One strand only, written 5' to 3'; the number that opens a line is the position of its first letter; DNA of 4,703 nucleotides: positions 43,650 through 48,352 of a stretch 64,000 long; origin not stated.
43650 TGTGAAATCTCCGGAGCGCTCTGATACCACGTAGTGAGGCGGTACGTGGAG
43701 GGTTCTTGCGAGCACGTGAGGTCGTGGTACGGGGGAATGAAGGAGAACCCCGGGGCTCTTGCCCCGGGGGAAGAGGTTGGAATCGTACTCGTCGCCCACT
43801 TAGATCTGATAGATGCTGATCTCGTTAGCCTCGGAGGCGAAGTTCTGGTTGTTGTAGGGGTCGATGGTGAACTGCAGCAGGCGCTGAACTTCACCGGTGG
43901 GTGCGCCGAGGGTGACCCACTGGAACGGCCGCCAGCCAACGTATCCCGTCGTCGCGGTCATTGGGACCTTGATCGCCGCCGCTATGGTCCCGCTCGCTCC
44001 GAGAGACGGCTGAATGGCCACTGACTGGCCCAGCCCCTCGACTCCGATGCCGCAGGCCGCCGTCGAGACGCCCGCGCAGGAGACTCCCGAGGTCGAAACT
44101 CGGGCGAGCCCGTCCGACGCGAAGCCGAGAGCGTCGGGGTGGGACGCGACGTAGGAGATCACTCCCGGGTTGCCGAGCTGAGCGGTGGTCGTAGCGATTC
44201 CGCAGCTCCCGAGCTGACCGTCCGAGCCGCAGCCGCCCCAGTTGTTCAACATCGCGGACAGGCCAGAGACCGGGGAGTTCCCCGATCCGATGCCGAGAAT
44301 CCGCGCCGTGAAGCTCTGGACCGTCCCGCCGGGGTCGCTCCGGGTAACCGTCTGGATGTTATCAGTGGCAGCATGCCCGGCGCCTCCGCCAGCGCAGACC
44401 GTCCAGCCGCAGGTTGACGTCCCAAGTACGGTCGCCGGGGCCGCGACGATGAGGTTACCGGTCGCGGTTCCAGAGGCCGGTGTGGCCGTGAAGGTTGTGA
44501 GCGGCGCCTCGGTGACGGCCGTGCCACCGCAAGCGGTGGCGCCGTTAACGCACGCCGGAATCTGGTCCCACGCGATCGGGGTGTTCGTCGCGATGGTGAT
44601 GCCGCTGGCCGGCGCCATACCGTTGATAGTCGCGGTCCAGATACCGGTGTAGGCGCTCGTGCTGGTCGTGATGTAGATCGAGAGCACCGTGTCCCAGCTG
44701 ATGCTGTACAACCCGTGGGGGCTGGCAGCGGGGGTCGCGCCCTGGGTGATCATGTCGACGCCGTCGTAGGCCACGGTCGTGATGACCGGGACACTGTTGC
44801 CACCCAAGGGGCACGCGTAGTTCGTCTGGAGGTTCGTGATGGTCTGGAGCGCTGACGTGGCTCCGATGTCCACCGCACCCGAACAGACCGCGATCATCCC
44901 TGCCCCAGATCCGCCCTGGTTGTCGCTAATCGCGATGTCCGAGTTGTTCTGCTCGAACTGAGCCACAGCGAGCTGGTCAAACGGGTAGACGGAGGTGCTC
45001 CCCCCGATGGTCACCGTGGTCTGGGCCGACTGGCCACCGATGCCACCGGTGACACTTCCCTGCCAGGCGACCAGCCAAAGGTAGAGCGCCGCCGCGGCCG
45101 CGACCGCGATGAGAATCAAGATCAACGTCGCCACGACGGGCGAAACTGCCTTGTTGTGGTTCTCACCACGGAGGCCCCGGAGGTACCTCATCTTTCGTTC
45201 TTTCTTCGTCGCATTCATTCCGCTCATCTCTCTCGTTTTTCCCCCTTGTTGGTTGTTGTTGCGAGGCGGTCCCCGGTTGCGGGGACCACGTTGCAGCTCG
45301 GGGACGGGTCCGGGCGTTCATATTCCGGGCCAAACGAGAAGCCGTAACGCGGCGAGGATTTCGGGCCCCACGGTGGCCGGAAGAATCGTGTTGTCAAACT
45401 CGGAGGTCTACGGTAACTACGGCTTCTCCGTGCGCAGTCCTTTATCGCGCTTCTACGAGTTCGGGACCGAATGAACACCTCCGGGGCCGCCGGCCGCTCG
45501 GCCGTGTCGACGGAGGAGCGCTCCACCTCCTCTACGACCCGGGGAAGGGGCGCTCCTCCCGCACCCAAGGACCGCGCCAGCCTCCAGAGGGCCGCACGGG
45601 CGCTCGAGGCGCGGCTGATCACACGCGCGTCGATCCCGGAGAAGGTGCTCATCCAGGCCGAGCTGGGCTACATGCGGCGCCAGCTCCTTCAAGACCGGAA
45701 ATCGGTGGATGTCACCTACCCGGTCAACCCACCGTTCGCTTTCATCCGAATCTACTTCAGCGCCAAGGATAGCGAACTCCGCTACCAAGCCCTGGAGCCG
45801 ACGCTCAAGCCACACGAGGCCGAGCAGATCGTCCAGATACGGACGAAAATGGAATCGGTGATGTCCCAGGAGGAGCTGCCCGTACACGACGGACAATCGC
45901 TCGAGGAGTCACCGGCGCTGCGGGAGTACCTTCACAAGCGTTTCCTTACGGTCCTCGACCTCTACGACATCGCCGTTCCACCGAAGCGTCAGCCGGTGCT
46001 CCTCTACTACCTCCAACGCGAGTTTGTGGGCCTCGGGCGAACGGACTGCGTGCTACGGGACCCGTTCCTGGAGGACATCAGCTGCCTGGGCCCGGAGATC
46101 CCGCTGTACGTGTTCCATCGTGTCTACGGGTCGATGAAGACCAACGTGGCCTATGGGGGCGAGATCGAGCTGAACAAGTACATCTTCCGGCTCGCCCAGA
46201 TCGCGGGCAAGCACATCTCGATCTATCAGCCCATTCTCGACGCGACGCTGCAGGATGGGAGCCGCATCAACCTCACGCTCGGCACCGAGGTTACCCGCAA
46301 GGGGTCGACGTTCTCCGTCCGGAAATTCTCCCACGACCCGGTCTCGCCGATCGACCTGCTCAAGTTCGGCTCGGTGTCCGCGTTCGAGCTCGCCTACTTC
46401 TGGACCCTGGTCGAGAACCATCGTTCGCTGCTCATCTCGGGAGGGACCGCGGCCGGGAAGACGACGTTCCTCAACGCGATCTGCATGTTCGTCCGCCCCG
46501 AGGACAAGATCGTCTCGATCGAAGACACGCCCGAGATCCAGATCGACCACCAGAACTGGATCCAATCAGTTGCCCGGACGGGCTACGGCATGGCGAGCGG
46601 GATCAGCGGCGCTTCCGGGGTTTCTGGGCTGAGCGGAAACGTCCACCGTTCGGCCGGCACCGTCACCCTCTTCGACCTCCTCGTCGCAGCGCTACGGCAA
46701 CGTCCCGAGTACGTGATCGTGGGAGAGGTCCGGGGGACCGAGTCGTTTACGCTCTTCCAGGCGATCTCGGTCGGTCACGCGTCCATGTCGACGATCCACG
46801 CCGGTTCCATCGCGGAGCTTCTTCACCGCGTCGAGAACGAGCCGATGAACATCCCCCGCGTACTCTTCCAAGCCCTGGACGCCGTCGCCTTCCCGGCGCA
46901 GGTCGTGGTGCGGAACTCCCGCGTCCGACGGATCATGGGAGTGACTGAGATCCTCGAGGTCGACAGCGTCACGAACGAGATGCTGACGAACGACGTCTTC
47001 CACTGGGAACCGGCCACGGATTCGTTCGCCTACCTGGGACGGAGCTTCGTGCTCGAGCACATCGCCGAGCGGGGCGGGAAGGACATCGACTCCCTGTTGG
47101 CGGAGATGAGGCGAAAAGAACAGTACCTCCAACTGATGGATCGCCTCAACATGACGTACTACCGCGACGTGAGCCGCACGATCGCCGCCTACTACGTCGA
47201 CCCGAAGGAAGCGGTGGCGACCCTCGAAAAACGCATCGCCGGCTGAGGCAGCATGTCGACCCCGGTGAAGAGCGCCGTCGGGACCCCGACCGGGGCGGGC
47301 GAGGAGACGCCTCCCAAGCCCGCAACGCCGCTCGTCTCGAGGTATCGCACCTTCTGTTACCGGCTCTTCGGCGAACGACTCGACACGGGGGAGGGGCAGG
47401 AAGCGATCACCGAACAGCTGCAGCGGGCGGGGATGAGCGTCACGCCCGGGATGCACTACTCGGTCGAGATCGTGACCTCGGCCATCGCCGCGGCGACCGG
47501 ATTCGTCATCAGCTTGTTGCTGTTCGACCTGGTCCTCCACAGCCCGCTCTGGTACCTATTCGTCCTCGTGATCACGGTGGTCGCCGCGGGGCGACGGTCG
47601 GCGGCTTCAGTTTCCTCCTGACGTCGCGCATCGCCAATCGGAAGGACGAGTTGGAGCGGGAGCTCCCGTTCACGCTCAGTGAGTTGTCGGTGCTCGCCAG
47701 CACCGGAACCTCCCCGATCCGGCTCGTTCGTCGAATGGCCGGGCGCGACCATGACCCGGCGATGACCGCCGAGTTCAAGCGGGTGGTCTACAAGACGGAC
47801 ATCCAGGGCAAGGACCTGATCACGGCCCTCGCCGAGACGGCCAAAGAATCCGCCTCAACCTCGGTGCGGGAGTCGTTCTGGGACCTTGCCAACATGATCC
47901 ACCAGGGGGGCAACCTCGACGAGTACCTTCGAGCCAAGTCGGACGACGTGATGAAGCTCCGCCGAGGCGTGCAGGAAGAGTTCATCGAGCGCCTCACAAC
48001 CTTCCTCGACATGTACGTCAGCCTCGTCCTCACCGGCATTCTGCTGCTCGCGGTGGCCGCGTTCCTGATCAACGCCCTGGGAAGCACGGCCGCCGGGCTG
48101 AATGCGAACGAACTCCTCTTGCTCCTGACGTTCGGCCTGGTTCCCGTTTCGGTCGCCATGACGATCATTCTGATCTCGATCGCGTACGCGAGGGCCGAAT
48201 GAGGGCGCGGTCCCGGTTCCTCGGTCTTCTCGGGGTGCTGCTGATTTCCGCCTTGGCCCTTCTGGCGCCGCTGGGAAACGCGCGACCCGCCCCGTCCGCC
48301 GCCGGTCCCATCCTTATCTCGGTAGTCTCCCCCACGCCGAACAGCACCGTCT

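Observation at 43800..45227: Solute-binding (PstS/PBP-like) domain fused to a prepilin-type N-terminus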

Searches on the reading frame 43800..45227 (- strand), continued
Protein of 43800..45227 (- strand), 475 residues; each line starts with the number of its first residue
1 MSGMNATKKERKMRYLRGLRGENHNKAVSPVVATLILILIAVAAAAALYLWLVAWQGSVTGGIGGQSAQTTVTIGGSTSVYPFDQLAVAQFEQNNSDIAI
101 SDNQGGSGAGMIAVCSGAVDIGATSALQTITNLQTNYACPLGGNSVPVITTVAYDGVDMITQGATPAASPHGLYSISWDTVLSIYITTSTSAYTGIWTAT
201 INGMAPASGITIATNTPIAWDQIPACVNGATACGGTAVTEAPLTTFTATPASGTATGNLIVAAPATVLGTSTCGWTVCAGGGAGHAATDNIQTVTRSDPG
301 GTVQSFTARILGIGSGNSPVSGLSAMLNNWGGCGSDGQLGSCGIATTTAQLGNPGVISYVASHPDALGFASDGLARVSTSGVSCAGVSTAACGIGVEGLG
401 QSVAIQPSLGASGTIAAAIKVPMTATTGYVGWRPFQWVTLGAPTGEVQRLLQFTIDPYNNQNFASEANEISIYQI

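Call 69: find_homologous_proteins(query=L021:3841-4683:+, max_evalue=0.001)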
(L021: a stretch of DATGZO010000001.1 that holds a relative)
Query L021:3841-4683:+ (280 aa): 117 proteins with E <= 0.001 among 3470 candidates.
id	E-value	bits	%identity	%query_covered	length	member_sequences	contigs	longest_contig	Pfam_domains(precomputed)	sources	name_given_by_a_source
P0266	3.8e-168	576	95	100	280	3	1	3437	-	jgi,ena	-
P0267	9.3e-111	388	67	100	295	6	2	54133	-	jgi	jgi:flagellin-like protein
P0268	1.3e-110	387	69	100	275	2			-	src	-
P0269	2.3e-106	373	67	98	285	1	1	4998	-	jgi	-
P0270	1.5e-100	354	63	98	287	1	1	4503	-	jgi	jgi:flagellin-like protein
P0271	1.8e-96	341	62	100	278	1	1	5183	-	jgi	jgi:flagellin-like protein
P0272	2.6e-96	340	62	99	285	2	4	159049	-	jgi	jgi:flagellin-like protein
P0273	1.0e-95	338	63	99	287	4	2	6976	-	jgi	jgi:flagellin-like protein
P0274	1.7e-95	338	61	100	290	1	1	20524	-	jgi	jgi:flagellin-like protein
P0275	9.3e-95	335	61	100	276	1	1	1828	-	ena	-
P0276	1.3e-91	325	59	100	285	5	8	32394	-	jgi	jgi:flagellin-like protein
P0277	2.4e-91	324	63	96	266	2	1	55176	-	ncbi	ncbi:MAG: hypothetical protein WB809_06545 [Thermoplasmata archaeon]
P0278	6.8e-91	323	61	97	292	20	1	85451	-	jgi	jgi:flagellin-like protein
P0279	2.5e-90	321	60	96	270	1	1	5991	-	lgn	-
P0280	1.3e-87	312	60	90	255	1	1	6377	-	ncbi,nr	ncbi:MAG: hypothetical protein L3K02_07580, partial [Thermoplasmata archaeon]|nr:hypothetical protei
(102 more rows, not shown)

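Call 75: predict_structure(alignment_id=A3)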
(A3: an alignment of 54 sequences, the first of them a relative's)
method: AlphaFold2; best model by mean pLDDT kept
length: 280 residues; sequences in the alignment: 54
mean_pLDDT: 91.4   pTM: 0.79
mean pLDDT of the five models: 91.4, 91.4, 91.3, 91.1, 89.2
residues with pLDDT >= 90: 213; 70-90: 53; 50-70: 11; < 50: 3
segments of 3 or more residues with pLDDT < 50: 1-3
pLDDT, mean of each block of 10 residues (from residue 1): 54 82 96 97 91 90 94 93 94 97 95 87 94 96 96 95 95 94 97 94 90 89 91 88 91 88 97 94
secondary structure, 60 per line:
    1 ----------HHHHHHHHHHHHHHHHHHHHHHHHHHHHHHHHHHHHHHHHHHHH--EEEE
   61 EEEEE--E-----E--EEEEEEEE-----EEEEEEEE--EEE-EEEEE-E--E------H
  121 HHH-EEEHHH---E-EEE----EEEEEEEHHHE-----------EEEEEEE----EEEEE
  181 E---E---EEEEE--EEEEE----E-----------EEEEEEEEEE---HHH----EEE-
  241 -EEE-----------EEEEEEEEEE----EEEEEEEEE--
elements in order: H11-54 E57-65 E77-84 E90-97 E100-102 E104-108 H120-123 E125-127 E136-138 E143-149 E165-171 E176-181 E189-193 E196-200 E217-226 E237-239 E242-244 E256-265 E270-278

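Call 78: search_protein_families(library=pfam, proteins=[L026:4173-7748:+, L026:7885-8997:+, L026:12842-14038:+, L026:14048-15085:-, L026:15141-16244:-, L026:12077-12694:-], max_evalue=0.001)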
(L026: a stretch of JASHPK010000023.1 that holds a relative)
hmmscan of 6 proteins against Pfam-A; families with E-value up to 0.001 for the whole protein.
L026:4173-7748:+ (1191 aa): 0 families

L026:7885-8997:+ (370 aa): 2 families
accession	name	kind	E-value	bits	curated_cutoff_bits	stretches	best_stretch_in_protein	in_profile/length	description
PF13404.12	HTH_AsnC-type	-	1.4e-06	28.4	27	1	1-47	1-38/42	AsnC-type helix-turn-helix domain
PF13412.12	HTH_24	-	0.00015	21.7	21.9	1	1-47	1-38/48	Winged helix-turn-helix DNA-binding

L026:12842-14038:+ (398 aa): 4 families
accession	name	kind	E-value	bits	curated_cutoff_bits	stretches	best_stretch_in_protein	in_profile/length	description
PF08438.16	YGR210-like_G4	-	7.4e-30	104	24.7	1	223-329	1-108/108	Obg-like GTPase YGR210-like, G4 motif-containing domain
PF01926.29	MMR_HSR1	-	4.3e-17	62.7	21.9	1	2-116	1-91/113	50S ribosome-binding GTPase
PF02421.24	FeoB_N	-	2.5e-06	27.5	27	1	2-41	2-41/156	Ferrous iron transport protein B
PF02824.27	TGS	-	3.9e-06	27.2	22.2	1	340-395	4-59/60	TGS domain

L026:14048-15085:- (345 aa): 4 families
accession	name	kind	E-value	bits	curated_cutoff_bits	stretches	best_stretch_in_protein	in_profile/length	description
PF00288.32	GHMP_kinases_N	-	2.2e-12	47.5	22.3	1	98-170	15-87/87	GHMP kinases N terminal domain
PF08544.19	GHMP_kinases_C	-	1.7e-09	38.3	21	1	248-322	4-82/85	GHMP kinases C terminal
PF22700.2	MVD-like_N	-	0.00013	22.1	27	1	88-161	64-136/157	Diphosphomevalonate decarboxylase-like N-terminal domain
PF10509.15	GalKase_gal_bdg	-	0.00065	19.7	23.1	0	32-69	11-48/49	Galactokinase galactose-binding signature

L026:15141-16244:- (367 aa): 0 families

L026:12077-12694:- (205 aa): 0 families

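Call 79: fold_search(model_id=the predicted structure, library=pdb)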
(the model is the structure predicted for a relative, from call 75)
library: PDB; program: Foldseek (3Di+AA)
matches with E <= 10: 1011; with E <= 0.001: 52
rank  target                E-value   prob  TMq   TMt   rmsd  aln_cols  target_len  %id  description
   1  4kkp_B                2.4e-05  1.00  0.21  0.25  18.4       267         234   12  Crystal structure of Vibrio cholerae RbmA (crystal form 2) (released 2013-05-22)
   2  6a8p_A                2.6e-05  1.00  0.23  0.12  13.7       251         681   11  Transglutaminase 2 mutant G224V in complex with GTP (released 2018-09-26)
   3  6a8p_C                5.6e-05  1.00  0.23  0.12  13.6       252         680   10  Transglutaminase 2 mutant G224V in complex with GTP (released 2018-09-26)
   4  1ggt_A                5.9e-05  1.00  0.24  0.11  14.6       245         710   11  THREE-DIMENSIONAL STRUCTURE OF A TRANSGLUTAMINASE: HUMAN BLOOD COAGULATION FACTOR XIII (released 1995-07-31)
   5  9i1y_A                6.2e-05  0.99  0.22  0.23  16.8       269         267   11  WxLIP from Enterococcus faecium (released 2026-01-28)
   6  4kkp_A                6.9e-05  1.00  0.22  0.26  18.2       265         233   12  Crystal structure of Vibrio cholerae RbmA (crystal form 2) (released 2013-05-22)
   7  9i25_C                7.2e-05  1.00  0.24  0.26  15.8       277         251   10  WxLIP from Enterococcus faecium locus A bound to long WxL (released 2026-01-28)
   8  2vkx_B                8.4e-05  1.00  0.22  0.30  14.0       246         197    9  Human NCAM, FN3 domains 1 and 2, M610R mutant (released 2008-02-26)
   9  1l9n_A                9.3e-05  1.00  0.24  0.12  13.4       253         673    9  Three-dimensional structure of the human transglutaminase 3 enzyme: binding of calcium ions change structure for activ (released 2002-05-29)
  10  7tvz_E                9.3e-05  0.99  0.21  0.11  16.3       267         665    9  Cryo-EM structure of human band 3-protein 4.2 complex in diagonal conformation (released 2022-06-08)
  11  6a8p_B                9.8e-05  1.00  0.23  0.12  13.7       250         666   12  Transglutaminase 2 mutant G224V in complex with GTP (released 2018-09-26)
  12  1l9m_B                9.8e-05  1.00  0.24  0.12  13.7       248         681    9  Three-dimensional structure of the human transglutaminase 3 enzyme: binding of calcium ions change structure for activ (released 2002-05-29)
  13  4be6_A                9.8e-05  0.99  0.19  0.23  17.9       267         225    9  V. cholera biofilm scaffolding protein RbmA (released 2013-12-18)
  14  6kzb_C                1.1e-04  1.00  0.23  0.12  13.6       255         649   10  Transglutaminase2 complexed with calcium (released 2020-12-09)
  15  6kzb_B                1.1e-04  1.00  0.24  0.12  13.5       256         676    9  Transglutaminase2 complexed with calcium (released 2020-12-09)
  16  8fk7_A                1.4e-04  1.00  0.35  0.66   8.9       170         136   12  Structure of the Pyrobaculum calidifontis flagellar-like archaeal type IV pilus (released 2023-06-28)
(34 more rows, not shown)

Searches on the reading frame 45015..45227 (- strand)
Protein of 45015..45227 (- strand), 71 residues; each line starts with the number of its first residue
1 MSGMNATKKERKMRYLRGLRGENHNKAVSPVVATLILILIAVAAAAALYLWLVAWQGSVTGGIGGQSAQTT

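Call 39: search_solved_structures(query=window:45015-45227:-, max_evalue=1, show_alignments=4)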
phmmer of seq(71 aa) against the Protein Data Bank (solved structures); distinct sequences matched with E-value up to 1: 7.
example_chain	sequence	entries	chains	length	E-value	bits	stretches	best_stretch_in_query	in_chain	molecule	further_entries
5kyh_A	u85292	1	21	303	0.00011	25.7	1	28-62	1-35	Iho670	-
3j1r_A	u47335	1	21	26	0.00013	25.6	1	28-52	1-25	archaeal adhesion filament core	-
8fk7_A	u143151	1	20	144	0.011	19.5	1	25-57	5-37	Flagellin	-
8gi2_A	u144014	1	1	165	0.015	19.1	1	14-59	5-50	Natrinema pilin, PilA2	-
9myg_A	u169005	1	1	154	0.052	17.4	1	19-59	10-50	Archaeal Type IV pilin N-terminal domain-containing protein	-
6z0h_A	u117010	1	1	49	0.19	15.6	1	30-61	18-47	Triggering receptor expressed on myeloid cells 2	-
6z0g_A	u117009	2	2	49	0.78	13.7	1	31-61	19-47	Triggering receptor expressed on myeloid cells 2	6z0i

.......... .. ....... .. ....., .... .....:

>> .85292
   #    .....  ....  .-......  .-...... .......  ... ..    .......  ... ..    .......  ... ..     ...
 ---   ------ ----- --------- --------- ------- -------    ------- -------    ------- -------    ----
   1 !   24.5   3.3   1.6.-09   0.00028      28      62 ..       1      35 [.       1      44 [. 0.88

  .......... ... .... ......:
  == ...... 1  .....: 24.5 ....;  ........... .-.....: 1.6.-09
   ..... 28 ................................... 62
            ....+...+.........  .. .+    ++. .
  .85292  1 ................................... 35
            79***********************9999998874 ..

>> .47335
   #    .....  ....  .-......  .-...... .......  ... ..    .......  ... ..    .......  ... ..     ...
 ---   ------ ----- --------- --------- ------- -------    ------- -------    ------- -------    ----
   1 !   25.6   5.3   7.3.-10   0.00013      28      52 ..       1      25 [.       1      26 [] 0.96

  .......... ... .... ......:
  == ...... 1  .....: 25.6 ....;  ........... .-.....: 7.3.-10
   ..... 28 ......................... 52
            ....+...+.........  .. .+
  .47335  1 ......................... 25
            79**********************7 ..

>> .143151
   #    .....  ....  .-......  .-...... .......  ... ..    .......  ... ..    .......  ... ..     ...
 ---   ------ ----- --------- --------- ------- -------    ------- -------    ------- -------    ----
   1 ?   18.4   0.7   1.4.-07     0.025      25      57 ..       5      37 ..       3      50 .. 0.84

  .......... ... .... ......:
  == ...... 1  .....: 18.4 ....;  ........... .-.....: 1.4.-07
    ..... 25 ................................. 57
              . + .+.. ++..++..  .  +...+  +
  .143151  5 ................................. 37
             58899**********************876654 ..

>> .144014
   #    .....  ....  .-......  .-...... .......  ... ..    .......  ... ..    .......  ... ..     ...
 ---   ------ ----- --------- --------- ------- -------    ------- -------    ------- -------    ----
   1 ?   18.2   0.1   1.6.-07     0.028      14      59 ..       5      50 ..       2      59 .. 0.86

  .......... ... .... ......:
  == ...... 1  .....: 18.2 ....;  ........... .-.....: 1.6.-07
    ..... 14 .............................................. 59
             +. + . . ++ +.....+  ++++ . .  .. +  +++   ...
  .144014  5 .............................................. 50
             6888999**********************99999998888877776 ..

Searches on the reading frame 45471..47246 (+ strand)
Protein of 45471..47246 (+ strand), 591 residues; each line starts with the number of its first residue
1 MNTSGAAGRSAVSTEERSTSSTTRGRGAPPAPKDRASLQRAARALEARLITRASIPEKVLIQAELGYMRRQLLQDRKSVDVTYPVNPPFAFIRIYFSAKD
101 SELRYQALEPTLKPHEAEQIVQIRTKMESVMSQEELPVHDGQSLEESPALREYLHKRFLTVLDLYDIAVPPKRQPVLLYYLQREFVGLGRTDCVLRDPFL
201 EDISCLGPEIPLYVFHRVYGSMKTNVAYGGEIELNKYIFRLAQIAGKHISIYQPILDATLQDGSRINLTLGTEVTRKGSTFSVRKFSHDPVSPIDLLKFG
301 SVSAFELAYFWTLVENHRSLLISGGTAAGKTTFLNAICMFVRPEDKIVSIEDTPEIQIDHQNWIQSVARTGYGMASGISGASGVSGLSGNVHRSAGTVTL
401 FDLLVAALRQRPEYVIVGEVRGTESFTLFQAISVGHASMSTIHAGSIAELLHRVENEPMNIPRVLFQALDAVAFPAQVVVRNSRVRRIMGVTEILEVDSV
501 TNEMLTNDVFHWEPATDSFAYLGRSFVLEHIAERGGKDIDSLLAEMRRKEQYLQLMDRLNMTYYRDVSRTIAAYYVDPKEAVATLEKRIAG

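Call 3: search_protein_families(library=pfam, proteins=[window:45471-47246:+], max_evalue=0.01)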
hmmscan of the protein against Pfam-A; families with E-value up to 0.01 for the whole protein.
window:45471-47246:+ (591 aa): 3 families
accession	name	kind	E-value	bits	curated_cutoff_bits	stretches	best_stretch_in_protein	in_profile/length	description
PF00437.27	T2SSE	-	2.1e-33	115.9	24.9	1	253-499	70-288/370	Type II/IV secretion system protein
PF13476.12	AAA_23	-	0.0025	18.9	27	1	310-339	17-41/201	AAA domain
PF23989.1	PilB3_C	-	0.009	16.6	27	0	516-583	2-68/83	PilB3-like, C-terminal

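Call 4: search_protein_families(library=ncbifam, proteins=[window:45471-47246:+], max_evalue=0.01)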
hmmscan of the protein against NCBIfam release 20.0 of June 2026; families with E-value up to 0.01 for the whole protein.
window:45471-47246:+ (591 aa): 20 families
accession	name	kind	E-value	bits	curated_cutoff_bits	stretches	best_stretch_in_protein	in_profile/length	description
NF058587.1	archaellum_moto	equivalog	2.8e-115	386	550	1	73-576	24-519/527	archaellum flagellar ATPase motor FlaI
NF053672.1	bindosome_BasE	exception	3e-48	164.8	1000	1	177-576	128-509/512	bindosome assembly system ATPase subunit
TIGR03819.1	heli_sec_ATPase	hypoth_equivalog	3.4e-42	144.8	373.15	1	180-456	44-299/340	TadA family conjugal transfer-associated ATPase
TIGR02788.1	VirB11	equivalog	1.4e-30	106.4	249.95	2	312-454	139-262/308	P-type DNA transfer ATPase VirB11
TIGR02782.1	TrbB_P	equivalog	1.1e-27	97.1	304.55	2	236-366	56-188/303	P-type conjugative transfer ATPase TrbB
NF010469.0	PRK13894.1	subfamily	1.7e-26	93.3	508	2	240-368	73-203/320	conjugal transfer ATPase TrbB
NF010475.0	PRK13900.1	equivalog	6.3e-25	87.9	389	1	313-448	156-273/333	type IV secretion system ATPase VirB11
NF010407.0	PRK13833.1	subfamily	2.8e-20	73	499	2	394-505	198-308/323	conjugal transfer protein TrbB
NF041000.1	ATPase_ComGA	equivalog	3.6e-13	49.1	300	1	398-457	185-245/267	competence type IV pilus ATPase ComGA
NF007755.0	PRK10436.1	equivalog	1.1e-12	47.5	617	1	398-481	275-356/465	type II secretion system protein GspE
NF010425.0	PRK13851.1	equivalog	3.8e-12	45.7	461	1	310-445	155-271/344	type IV secretion system protein VirB11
TIGR01420.1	pilT_fam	subfamily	9.9e-11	41.4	319.1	1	397-497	181-285/343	PilT/PilU family type 4a pilus ATPase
TIGR02533.1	type_II_gspE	equivalog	3.8e-10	39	630.25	2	402-456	303-358/486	type II secretion system ATPase GspE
TIGR02525.1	plasmid_TraJ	equivalog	2.3e-09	36.7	368.3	1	319-487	151-305/372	plasmid transfer ATPase TraJ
TIGR02538.1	type_IV_pilB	equivalog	9.1e-09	34.5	675.65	1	398-456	372-431/564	type IV-A pilus assembly ATPase PilB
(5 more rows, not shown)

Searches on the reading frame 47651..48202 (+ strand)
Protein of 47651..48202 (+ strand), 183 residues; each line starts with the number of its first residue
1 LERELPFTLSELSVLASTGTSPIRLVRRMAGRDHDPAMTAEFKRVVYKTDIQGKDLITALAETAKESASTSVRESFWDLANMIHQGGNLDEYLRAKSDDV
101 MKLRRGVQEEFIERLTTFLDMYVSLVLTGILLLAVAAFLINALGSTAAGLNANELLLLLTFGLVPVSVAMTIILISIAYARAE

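Call 3: search_protein_families(library=pfam, proteins=[window:47651-48202:+], max_evalue=0.01)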
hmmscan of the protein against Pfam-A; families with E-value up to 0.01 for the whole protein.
window:47651-48202:+ (183 aa): 1 family
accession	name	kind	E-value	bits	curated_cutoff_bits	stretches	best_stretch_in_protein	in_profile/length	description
PF00482.28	T2SSF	-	1e-11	45.3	25.2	1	9-135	2-123/125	Type II secretion system (T2SS), protein F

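Call 36: search_protein_families(library=ncbifam, proteins=[window:47651-48202:+], max_evalue=0.01)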
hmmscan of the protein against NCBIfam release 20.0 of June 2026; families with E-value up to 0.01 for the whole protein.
window:47651-48202:+ (183 aa): 5 families
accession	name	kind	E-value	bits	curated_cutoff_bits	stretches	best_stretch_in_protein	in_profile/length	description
NF004704.2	PRK06041.1-2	equivalog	9e-12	44.5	550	1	1-144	75-217/555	archaellar assembly protein ArlJ/FlaJ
NF046075.1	UpsF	equivalog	3.4e-07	29.4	400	1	2-155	86-232/484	membrane pilin protein UpsF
NF004705.1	PRK06041.1-3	equivalog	2.3e-05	23.6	400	1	53-177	54-172/465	archaellar assembly protein ArlJ/FlaJ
NF004703.2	PRK06041.1-1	equivalog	7.9e-05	21.2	570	1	3-142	38-178/525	archaellar assembly protein ArlJ/FlaJ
NF053673.1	bindosome_BasF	exception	0.00055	18.6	1300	1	3-141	203-342/656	bindosome assembly system membrane anchoring protein BasF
